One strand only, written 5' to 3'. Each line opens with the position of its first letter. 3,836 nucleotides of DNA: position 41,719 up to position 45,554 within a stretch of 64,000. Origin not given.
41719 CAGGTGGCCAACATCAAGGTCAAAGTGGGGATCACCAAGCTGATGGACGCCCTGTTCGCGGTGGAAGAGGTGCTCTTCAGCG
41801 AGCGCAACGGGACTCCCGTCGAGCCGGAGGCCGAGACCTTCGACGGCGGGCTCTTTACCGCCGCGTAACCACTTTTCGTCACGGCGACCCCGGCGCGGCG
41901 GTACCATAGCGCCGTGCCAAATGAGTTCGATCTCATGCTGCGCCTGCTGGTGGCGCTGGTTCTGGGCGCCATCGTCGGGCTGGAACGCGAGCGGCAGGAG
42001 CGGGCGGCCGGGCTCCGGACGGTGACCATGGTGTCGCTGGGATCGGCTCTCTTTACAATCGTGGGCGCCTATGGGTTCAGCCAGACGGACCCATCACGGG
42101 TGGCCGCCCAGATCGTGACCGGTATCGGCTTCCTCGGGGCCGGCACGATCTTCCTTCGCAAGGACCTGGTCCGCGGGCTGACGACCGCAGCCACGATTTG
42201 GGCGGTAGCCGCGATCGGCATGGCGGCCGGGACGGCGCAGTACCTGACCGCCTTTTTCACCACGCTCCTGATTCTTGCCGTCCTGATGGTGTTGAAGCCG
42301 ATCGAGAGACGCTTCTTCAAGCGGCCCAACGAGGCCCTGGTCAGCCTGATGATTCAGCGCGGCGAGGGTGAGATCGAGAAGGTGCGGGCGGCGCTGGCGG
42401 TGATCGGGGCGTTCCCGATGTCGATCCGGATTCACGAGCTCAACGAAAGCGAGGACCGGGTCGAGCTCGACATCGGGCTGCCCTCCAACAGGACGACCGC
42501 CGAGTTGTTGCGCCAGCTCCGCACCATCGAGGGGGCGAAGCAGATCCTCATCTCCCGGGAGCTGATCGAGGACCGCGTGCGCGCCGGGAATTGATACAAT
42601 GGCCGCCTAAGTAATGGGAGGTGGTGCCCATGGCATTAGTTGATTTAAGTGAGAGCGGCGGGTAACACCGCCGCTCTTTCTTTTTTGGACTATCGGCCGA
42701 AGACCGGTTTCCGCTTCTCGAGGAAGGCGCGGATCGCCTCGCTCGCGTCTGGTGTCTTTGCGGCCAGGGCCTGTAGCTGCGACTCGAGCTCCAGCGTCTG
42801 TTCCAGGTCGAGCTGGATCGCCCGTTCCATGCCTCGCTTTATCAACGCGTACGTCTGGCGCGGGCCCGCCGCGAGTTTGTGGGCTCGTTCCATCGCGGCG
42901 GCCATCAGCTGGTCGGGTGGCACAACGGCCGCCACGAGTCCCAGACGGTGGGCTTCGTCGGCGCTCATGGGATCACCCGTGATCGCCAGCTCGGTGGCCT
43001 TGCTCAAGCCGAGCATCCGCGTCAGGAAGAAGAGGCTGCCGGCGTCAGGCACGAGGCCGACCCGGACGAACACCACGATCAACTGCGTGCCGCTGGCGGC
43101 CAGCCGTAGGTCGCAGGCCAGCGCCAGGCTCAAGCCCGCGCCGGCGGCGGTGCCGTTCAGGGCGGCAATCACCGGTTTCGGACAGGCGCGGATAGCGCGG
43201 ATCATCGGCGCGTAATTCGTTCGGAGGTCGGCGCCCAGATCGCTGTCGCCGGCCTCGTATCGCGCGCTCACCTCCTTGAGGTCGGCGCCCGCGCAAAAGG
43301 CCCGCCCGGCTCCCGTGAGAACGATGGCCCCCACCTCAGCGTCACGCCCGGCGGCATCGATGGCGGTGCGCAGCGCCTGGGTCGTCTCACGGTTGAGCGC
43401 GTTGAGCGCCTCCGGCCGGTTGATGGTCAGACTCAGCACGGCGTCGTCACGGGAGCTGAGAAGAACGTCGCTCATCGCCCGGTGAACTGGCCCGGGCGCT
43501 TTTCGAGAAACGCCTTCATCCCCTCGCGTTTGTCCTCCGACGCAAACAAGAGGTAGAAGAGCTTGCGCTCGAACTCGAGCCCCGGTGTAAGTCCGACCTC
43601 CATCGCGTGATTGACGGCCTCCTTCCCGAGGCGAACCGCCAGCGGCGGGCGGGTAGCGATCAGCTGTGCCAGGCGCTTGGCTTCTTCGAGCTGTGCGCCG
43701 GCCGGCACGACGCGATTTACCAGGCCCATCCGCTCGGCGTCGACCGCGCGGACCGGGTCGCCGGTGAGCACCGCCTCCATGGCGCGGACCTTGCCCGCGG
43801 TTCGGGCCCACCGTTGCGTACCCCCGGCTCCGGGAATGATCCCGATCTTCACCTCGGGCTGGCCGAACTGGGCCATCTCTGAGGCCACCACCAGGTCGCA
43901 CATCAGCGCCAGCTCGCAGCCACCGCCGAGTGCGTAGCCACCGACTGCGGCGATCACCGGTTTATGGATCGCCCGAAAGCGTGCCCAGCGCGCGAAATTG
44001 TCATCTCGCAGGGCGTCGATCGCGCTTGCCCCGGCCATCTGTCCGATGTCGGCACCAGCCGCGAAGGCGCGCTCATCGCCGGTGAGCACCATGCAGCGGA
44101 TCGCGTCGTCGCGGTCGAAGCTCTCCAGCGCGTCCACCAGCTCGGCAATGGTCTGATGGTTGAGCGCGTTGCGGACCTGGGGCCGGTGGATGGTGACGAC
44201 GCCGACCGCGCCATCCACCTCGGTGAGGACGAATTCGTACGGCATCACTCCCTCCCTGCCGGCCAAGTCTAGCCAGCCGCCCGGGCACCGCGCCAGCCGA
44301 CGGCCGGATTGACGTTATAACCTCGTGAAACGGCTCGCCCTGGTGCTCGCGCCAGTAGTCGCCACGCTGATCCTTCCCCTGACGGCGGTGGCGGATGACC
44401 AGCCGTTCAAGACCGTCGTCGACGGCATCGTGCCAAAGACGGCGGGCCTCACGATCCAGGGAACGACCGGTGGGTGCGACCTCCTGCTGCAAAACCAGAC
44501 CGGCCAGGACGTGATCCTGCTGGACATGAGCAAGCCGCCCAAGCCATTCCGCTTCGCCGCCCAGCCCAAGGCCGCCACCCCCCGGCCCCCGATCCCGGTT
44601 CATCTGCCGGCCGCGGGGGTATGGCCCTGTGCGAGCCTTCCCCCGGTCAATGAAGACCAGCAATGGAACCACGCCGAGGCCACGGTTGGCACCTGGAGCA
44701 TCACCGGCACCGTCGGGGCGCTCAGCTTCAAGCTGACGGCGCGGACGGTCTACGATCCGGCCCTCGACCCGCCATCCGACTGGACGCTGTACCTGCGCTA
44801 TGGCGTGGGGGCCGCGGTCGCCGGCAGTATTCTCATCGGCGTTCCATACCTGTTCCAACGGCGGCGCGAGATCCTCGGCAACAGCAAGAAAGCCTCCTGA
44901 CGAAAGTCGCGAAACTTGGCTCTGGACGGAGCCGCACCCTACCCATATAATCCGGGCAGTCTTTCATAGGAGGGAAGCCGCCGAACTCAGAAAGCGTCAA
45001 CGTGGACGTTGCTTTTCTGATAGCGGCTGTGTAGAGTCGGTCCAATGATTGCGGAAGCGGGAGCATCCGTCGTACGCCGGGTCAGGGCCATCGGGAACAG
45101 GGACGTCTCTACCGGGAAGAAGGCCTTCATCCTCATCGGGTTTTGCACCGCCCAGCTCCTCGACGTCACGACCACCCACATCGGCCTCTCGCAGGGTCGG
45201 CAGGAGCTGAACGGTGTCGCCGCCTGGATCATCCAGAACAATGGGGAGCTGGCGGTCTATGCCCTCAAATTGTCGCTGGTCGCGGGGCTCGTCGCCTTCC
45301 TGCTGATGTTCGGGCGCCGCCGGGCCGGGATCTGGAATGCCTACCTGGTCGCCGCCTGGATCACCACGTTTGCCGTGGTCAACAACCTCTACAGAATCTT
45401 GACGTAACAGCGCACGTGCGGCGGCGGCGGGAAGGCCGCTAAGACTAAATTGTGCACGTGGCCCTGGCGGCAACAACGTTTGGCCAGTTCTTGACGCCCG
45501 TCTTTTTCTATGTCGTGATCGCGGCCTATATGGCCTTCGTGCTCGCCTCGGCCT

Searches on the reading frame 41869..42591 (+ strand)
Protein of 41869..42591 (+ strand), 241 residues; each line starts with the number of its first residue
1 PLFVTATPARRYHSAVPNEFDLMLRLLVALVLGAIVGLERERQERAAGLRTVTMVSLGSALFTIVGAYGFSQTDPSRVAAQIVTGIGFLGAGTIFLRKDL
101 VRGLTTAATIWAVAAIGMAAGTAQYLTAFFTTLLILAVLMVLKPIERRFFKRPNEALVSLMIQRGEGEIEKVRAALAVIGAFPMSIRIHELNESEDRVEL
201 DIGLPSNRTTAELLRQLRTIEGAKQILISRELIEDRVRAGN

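Call 26: search_protein_families(library=pfam, proteins=[window:41869-42591:+], max_evalue=0.00001)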
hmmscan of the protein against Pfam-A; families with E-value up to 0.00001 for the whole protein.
window:41869-42591:+ (241 aa): 1 family
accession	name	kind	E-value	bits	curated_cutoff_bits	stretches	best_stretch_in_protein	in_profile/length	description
PF02308.21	MgtC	-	1.3e-39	135.7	31.4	1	26-147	1-120/121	MgtC family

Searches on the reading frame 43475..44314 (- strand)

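Call 26: search_protein_families(library=pfam, proteins=[window:43475-44314:-], max_evalue=0.00001)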
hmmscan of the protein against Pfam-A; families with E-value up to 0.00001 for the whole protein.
window:43475-44314:- (280 aa): 2 families
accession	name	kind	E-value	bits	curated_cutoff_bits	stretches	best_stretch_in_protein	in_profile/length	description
PF00378.25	ECH_1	-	2.6e-77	260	27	1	34-279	3-250/251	Enoyl-CoA hydratase/isomerase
PF16113.10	ECH_2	-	1.7e-33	117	27.2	1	37-206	1-175/335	Enoyl-CoA hydratase/isomerase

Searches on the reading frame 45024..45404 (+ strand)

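Call 27: search_protein_families(library=pfam, proteins=[window:45024-45404:+], max_evalue=0.00001)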
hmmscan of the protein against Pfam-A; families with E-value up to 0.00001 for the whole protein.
window:45024-45404:+ (127 aa): 1 family
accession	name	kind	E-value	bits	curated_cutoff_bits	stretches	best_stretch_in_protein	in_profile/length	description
PF18902.5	DUF5658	-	1.7e-11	45.2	25.2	1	43-119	3-78/82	Domain of unknown function (DUF5658)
